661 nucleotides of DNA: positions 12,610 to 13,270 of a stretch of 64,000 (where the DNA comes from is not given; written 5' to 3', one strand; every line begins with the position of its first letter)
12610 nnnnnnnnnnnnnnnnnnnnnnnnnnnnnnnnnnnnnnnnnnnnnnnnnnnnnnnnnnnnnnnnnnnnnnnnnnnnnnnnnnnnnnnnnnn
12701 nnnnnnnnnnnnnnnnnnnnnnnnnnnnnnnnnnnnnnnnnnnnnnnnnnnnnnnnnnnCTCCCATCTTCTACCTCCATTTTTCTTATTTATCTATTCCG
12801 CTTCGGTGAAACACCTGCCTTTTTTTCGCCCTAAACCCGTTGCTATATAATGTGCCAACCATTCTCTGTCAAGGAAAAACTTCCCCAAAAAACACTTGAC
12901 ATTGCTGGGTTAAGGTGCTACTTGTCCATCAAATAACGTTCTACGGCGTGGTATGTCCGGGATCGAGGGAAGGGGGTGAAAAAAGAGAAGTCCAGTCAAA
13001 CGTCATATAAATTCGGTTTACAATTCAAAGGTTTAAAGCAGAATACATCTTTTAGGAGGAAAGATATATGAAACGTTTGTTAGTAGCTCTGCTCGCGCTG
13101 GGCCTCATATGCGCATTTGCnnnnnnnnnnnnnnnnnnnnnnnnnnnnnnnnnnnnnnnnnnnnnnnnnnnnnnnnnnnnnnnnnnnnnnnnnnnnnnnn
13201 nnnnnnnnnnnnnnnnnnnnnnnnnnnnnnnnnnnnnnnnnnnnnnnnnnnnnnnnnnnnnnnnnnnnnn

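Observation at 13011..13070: Porin-like mRNA leader and RBS are antisense to the candidate sRNA, giving a predicted trans target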

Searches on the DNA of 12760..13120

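Call 61: search_rna_families(source=window, start=12760, end=13120, threshold=evalue, max_evalue=5)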
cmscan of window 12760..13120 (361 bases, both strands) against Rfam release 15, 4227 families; matches with E-value up to 5: 0.
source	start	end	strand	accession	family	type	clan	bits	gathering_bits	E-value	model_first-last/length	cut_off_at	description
